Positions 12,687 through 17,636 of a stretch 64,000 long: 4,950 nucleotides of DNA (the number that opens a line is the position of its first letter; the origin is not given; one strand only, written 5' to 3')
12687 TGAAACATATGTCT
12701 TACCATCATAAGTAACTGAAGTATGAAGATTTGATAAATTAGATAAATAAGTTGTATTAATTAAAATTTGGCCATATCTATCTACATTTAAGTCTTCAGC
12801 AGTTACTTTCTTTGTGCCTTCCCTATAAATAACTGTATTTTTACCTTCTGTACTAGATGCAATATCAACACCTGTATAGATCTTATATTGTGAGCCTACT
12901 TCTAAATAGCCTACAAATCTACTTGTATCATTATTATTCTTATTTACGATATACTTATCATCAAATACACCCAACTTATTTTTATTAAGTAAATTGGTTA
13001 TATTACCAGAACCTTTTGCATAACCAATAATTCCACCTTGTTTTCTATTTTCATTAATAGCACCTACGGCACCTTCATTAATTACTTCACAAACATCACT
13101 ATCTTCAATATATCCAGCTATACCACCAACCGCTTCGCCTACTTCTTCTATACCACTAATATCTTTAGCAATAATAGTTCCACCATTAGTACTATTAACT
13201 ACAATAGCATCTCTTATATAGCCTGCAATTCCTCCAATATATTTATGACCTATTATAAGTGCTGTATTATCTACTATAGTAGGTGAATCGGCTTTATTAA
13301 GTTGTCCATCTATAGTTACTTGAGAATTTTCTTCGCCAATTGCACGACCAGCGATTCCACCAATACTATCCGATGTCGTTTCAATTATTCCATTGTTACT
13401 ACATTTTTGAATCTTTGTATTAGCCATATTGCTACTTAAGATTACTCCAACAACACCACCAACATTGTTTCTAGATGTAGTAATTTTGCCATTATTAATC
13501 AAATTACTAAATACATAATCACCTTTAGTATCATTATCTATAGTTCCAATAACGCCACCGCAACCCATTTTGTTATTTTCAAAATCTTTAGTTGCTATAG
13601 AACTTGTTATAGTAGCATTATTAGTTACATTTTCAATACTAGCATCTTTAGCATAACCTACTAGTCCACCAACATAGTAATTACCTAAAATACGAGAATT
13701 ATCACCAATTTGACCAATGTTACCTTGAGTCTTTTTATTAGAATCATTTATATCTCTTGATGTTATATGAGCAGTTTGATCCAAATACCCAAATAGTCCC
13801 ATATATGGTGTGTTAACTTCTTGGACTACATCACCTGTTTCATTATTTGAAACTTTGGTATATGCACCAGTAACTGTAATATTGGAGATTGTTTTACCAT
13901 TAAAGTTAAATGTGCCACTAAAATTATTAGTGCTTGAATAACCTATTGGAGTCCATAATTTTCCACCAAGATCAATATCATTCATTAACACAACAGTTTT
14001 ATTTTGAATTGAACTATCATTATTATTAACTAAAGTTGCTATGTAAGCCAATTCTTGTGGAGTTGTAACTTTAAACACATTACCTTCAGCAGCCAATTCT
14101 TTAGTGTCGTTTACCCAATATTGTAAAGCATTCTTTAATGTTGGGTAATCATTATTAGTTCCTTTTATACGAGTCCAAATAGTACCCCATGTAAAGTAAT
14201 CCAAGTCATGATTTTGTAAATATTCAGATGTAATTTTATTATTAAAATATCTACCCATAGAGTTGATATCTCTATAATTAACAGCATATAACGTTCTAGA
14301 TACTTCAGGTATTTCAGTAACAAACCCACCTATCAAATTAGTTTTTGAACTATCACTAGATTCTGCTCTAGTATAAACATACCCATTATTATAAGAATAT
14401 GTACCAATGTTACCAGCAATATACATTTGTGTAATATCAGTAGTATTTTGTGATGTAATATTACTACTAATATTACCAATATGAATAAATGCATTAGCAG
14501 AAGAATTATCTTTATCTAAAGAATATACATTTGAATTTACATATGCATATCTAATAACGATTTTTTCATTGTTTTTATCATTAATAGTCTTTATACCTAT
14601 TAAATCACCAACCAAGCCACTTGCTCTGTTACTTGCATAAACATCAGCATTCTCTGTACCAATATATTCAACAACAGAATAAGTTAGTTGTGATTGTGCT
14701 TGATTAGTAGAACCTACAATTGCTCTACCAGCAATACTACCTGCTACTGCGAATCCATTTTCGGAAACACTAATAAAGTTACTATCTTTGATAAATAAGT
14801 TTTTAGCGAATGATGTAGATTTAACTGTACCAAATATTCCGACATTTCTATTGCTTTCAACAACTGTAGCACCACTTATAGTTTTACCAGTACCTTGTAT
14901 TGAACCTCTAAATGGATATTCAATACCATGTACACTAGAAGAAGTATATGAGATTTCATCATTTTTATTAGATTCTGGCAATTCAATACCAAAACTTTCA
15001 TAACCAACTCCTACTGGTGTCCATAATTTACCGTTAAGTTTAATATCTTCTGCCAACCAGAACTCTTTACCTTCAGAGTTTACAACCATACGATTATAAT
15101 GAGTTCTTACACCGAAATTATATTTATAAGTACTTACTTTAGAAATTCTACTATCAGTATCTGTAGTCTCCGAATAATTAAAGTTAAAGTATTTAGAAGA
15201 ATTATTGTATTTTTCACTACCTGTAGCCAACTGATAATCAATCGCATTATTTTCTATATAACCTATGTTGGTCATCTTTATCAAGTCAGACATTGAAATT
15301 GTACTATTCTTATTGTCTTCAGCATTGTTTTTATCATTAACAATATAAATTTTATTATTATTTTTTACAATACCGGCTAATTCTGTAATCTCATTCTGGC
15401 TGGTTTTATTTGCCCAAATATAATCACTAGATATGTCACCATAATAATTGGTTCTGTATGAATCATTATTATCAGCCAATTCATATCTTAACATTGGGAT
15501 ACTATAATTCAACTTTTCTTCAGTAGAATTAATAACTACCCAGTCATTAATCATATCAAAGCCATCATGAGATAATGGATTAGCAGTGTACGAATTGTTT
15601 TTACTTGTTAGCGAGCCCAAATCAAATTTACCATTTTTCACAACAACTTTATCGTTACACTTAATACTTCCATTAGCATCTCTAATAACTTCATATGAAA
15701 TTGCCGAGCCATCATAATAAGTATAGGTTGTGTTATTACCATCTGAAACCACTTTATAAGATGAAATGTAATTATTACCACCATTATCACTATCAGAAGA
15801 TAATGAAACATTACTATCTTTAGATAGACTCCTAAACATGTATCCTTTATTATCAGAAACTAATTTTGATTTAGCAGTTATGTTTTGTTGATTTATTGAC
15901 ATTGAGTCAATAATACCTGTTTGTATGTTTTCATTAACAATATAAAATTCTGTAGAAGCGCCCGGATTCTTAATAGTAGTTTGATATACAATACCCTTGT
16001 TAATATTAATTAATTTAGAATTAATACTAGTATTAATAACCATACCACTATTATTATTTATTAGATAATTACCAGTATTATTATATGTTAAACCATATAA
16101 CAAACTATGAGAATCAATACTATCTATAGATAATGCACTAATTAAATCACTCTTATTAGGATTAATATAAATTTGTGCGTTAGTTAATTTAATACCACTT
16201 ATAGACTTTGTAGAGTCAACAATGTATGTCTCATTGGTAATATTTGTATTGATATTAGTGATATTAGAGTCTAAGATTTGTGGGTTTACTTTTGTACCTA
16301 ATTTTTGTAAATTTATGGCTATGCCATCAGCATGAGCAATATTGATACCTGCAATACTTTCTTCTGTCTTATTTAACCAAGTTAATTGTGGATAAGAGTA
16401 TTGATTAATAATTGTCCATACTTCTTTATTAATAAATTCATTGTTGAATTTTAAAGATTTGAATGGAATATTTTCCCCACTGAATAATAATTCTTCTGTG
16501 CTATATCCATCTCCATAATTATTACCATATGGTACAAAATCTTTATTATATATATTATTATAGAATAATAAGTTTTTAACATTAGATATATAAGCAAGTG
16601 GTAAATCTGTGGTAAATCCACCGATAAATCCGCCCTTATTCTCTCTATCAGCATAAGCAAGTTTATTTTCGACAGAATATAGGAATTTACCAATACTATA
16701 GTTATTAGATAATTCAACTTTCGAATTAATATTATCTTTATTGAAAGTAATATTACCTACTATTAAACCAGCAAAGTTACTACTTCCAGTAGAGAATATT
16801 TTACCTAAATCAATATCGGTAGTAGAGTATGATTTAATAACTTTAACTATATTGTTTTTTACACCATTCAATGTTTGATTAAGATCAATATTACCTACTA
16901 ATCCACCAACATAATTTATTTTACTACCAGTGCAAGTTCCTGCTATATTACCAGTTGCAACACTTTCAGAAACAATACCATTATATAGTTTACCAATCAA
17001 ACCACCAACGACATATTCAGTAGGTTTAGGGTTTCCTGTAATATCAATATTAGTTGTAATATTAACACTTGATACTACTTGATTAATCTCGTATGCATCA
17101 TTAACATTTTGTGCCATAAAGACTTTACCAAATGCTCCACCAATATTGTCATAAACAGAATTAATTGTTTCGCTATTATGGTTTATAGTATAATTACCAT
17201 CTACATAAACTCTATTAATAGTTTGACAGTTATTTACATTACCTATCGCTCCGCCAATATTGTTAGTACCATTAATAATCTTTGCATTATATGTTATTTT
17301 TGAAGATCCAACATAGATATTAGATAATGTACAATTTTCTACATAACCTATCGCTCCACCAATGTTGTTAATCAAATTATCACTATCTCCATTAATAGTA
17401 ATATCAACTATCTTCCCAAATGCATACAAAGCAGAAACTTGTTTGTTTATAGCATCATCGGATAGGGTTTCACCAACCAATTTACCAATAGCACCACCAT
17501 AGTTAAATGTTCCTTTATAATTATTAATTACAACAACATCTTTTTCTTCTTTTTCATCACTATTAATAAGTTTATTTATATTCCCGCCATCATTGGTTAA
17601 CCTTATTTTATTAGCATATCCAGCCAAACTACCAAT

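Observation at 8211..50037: Two tandem giant lipoprotein genes (about 7,738 and 5,991 codons) fill 64% of the window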

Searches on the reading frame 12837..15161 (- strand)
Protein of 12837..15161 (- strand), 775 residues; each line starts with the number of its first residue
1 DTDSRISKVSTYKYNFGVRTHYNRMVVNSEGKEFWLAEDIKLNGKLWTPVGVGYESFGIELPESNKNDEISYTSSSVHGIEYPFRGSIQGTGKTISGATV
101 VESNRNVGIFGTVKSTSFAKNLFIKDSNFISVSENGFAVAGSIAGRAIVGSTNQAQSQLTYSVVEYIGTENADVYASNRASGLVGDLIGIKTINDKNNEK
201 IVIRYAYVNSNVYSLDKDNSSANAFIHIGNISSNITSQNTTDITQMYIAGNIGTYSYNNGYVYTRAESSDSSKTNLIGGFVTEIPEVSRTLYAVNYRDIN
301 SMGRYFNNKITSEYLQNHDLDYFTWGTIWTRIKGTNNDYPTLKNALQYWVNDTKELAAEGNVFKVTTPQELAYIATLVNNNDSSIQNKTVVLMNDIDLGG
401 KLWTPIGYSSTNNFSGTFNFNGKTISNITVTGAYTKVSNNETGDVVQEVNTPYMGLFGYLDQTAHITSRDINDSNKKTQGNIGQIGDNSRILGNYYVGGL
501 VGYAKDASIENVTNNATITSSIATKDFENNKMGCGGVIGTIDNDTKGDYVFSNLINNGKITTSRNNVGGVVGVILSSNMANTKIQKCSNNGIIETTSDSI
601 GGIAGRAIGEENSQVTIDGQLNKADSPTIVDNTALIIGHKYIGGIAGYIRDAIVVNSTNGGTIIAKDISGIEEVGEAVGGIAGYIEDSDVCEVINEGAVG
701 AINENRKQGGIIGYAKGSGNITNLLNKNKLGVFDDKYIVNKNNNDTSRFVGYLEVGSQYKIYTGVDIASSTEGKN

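Call 18: search_protein_families(library=pfam, proteins=[window:12837-15161:-], max_evalue=1)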
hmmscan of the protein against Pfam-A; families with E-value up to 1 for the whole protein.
window:12837-15161:- (775 aa): 1 family
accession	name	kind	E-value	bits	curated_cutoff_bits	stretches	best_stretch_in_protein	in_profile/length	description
PF07581.17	Glug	-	1.1e-05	26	20.5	2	493-519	1-28/28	The GLUG motif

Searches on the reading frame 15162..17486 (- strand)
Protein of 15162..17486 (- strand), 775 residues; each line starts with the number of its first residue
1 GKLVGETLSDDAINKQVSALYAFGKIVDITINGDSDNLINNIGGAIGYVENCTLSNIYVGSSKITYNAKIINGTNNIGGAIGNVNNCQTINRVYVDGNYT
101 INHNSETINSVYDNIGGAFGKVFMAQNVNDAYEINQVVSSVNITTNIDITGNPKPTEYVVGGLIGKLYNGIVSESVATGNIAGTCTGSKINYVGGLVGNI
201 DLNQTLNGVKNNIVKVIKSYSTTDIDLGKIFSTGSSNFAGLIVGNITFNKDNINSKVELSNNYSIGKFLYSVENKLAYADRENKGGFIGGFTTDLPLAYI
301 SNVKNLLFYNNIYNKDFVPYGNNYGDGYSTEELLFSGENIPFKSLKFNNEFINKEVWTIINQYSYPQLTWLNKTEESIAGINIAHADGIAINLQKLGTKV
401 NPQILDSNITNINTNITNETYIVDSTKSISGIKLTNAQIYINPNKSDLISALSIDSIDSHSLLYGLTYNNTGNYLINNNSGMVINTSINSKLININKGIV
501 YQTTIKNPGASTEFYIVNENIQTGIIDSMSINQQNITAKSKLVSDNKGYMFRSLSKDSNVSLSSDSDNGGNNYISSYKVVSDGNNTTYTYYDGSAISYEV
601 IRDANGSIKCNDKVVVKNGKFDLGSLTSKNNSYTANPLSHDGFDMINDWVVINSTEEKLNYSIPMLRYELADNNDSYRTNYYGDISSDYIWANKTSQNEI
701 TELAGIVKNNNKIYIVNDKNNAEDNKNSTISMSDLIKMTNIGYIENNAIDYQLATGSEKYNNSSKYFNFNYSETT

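Call 18: search_protein_families(library=pfam, proteins=[window:15162-17486:-], max_evalue=1)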
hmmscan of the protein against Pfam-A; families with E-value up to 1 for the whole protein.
window:15162-17486:- (775 aa): 3 families
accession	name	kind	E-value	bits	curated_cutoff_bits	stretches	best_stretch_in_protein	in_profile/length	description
PF07581.17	Glug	-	0.014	16.2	20.5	1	158-181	3-27/28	The GLUG motif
PF15260.11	FAM219A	-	0.038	14.7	27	1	526-577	17-69/124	Protein family FAM219A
PF08977.15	BOFC_N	-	0.082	13.3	25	1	91-113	6-28/51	Bypass of Forespore C, N terminal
